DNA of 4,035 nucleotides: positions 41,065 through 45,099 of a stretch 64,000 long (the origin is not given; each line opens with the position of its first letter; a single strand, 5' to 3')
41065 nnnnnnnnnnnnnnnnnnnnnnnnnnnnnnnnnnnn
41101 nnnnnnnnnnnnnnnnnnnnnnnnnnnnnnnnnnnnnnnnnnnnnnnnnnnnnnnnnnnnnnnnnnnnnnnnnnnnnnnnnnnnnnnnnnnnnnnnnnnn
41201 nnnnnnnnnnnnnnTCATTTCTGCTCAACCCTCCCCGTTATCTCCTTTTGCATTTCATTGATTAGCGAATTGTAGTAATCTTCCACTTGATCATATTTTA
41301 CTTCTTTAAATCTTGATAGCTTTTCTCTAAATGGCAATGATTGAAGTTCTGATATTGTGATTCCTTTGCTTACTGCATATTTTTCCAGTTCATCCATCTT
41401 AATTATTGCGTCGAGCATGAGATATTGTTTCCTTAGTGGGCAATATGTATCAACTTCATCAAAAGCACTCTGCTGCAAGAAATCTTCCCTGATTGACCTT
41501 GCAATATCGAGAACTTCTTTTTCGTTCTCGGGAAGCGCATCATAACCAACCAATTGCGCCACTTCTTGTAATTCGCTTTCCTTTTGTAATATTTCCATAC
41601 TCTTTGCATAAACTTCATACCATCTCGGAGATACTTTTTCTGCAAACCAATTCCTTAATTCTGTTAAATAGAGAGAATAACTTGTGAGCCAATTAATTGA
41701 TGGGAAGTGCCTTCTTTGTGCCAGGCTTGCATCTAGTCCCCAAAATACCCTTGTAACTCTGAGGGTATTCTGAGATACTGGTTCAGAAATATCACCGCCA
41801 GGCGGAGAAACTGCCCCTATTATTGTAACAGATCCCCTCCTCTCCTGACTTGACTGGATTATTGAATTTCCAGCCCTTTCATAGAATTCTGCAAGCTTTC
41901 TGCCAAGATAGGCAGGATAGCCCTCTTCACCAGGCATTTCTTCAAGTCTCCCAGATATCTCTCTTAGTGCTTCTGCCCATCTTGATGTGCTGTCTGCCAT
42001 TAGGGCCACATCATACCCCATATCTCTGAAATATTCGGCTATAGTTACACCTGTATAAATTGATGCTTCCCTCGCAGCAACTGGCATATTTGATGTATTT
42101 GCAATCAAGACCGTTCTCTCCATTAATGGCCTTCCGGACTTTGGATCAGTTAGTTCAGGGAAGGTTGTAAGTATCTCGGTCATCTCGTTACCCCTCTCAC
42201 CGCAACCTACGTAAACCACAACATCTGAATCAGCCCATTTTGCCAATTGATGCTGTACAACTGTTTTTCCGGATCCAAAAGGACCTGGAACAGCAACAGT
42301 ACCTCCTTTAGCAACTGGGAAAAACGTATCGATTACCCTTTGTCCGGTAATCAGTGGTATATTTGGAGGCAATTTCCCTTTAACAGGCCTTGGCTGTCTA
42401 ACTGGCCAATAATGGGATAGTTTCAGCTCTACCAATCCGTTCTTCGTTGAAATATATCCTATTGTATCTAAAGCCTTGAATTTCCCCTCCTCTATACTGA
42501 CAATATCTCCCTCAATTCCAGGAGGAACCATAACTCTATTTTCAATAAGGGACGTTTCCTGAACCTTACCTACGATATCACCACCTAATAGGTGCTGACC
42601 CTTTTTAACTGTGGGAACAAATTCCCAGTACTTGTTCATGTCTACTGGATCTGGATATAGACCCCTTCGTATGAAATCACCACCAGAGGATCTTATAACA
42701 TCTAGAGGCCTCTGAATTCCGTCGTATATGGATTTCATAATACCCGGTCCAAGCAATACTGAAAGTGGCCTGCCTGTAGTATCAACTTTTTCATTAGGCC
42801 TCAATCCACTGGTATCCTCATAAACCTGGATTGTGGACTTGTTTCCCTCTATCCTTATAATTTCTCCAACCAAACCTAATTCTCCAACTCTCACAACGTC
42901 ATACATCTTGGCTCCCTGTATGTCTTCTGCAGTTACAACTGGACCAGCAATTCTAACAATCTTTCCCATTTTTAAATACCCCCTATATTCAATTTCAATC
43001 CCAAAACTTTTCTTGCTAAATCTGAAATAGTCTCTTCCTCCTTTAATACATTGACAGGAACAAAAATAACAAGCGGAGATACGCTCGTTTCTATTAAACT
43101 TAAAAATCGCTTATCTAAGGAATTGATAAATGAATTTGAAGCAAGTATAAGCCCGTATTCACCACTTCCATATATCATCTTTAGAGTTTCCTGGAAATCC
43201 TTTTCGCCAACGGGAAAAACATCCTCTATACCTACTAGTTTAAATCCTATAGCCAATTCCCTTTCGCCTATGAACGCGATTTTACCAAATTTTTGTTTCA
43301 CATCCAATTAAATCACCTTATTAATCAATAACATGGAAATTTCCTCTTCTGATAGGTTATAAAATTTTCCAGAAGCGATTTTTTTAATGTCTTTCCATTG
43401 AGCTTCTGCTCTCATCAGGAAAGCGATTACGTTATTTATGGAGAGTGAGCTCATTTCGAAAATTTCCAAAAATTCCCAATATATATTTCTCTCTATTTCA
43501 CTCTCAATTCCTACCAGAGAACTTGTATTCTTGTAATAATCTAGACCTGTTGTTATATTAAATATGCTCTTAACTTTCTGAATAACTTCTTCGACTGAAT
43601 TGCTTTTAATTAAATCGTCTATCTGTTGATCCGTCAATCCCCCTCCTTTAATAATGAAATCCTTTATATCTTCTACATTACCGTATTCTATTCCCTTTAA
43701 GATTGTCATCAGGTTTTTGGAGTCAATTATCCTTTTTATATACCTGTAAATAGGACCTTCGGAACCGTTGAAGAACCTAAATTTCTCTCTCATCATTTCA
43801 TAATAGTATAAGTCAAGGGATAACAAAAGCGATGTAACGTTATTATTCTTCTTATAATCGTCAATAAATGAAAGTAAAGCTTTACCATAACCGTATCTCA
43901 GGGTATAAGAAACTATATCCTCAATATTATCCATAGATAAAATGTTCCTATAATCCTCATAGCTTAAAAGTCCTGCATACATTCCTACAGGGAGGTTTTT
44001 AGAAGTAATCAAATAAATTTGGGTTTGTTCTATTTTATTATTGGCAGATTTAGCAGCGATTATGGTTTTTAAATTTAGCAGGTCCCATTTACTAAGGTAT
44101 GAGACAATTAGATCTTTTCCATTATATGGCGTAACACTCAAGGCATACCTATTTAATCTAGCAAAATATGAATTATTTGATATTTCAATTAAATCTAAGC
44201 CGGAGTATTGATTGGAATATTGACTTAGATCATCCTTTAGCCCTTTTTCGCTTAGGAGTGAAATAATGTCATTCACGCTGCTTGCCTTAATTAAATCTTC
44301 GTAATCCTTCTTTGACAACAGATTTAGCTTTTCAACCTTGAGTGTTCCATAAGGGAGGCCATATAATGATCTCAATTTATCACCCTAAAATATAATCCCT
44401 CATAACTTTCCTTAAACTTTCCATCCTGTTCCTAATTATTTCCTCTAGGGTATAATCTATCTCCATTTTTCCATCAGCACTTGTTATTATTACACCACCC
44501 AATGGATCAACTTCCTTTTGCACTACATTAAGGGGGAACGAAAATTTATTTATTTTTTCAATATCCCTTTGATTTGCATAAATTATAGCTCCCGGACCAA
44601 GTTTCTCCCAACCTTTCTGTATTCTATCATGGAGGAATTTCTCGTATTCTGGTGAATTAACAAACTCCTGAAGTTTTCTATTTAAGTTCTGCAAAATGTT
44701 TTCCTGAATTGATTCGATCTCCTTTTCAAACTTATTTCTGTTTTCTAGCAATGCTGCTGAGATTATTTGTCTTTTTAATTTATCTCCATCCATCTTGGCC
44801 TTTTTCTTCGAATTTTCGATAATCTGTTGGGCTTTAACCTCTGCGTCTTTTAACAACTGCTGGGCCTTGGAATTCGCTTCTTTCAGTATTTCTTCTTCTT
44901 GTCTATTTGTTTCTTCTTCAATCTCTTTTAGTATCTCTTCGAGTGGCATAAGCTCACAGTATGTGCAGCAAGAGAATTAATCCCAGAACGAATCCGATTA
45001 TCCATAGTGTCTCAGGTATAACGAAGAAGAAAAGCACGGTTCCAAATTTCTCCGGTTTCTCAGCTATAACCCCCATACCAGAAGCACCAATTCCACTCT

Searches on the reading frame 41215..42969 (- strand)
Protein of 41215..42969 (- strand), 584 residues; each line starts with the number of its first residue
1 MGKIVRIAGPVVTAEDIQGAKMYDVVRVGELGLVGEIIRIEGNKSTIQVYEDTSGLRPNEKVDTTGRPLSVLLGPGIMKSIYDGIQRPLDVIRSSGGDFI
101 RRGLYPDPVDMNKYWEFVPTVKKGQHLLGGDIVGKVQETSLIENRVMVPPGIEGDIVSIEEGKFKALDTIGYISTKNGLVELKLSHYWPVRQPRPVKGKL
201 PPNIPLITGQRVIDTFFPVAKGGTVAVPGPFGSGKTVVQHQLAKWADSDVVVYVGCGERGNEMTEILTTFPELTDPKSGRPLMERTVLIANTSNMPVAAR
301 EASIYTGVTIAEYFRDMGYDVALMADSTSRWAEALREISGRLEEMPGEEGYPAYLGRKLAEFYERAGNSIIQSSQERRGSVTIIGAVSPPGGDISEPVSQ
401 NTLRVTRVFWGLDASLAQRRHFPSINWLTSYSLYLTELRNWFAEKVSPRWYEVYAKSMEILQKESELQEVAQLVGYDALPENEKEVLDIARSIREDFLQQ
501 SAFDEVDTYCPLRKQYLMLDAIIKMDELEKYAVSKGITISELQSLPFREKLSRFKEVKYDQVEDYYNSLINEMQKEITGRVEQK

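Call 31: search_protein_families(library=pfam, proteins=[window:41215-42969:-], max_evalue=0.1)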
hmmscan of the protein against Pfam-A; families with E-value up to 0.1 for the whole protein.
window:41215-42969:- (584 aa): 5 families
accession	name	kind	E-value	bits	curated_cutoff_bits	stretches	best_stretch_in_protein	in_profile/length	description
PF00006.31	ATP-synt_ab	-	1.2e-76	257.6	29.5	1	209-432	1-213/213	ATP synthase alpha/beta family, nucleotide-binding domain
PF16886.11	ATP-synt_ab_Xtn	-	2.6e-25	88.4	25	1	108-191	3-88/88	ATPsynthase alpha/beta subunit barrel-sandwich domain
PF22919.1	ATP-synt_VA_C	-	3.7e-25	88.4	24.7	1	440-525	2-87/101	C-terminal domain of V and A type ATP synthase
PF02874.29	ATP-synt_ab_N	-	2.9e-14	53.8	20.9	1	4-66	1-69/69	ATP synthase alpha/beta family, beta-barrel domain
PF13401.12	AAA_22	-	0.0022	18.7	27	1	223-276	6-60/130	AAA domain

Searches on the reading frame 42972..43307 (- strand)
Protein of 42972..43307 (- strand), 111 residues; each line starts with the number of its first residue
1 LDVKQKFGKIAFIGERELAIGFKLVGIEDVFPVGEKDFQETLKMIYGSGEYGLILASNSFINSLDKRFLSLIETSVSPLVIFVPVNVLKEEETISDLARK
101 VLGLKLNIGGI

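Call 31: search_protein_families(library=pfam, proteins=[window:42972-43307:-], max_evalue=0.1)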
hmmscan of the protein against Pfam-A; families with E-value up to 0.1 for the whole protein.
window:42972-43307:- (111 aa): 1 family
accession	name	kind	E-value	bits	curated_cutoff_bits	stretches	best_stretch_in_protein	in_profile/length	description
PF01990.22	ATP-synt_F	-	1.7e-11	44.7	23.5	1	10-96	1-86/91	ATP synthase (F/14-kDa) subunit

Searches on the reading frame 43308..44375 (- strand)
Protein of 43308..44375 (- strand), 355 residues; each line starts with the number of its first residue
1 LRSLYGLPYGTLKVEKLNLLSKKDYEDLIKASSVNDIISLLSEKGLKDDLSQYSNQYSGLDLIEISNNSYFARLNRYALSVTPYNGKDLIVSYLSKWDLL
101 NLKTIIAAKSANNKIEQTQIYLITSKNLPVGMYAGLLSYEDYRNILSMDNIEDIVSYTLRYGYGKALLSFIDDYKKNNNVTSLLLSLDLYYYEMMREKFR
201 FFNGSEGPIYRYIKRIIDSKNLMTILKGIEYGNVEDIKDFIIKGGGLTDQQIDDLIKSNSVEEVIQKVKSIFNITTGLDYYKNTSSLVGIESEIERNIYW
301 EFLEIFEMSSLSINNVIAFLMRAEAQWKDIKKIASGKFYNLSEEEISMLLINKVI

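Call 31: search_protein_families(library=pfam, proteins=[window:43308-44375:-], max_evalue=0.1)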
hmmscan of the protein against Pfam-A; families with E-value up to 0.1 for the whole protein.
window:43308-44375:- (355 aa): 4 families
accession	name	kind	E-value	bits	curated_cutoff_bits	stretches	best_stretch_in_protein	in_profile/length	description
PF01992.21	vATP-synt_AC39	-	2.5e-47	162.3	29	1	15-347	8-337/339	ATP synthase (C/AC39) subunit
PF13684.11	FakA-like_C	-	0.039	13.8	23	0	101-136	55-90/216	Fatty acid kinase subunit A-like, C-terminal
PF21698.3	Spo16_C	-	0.045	13.9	27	0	241-267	15-42/43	Spo16 protein, C-terminal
PF19964.5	EAD11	-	0.049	14.1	26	0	250-284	4-37/80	Effector-associated domain 11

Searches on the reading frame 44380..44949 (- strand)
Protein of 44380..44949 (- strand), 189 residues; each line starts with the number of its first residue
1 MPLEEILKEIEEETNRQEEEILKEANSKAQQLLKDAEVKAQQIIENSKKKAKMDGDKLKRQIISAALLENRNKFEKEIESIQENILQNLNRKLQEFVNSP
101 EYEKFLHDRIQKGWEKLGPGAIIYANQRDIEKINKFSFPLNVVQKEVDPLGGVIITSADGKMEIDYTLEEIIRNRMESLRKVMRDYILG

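Call 31: search_protein_families(library=pfam, proteins=[window:44380-44949:-], max_evalue=0.1)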
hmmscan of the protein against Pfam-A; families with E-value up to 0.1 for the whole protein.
window:44380-44949:- (189 aa): 4 families
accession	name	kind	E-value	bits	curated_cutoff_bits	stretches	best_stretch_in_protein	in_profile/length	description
PF01991.23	vATP-synt_E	-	1.1e-14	54.8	24.2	1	9-185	1-196/199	ATP synthase (E/31 kDa) subunit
PF21141.3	T6PP_C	-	0.00078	19.2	26.7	1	70-168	79-179/267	Trehalose-6-phosphate phosphatase, C-terminal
PF06188.17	HrpE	-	0.059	13.7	23.5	1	12-99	26-112/191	HrpE/YscL/FliH and V-type ATPase subunit E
PF07611.17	DUF1574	-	0.099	12.4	29.1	0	36-111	185-258/342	Protein of unknown function (DUF1574)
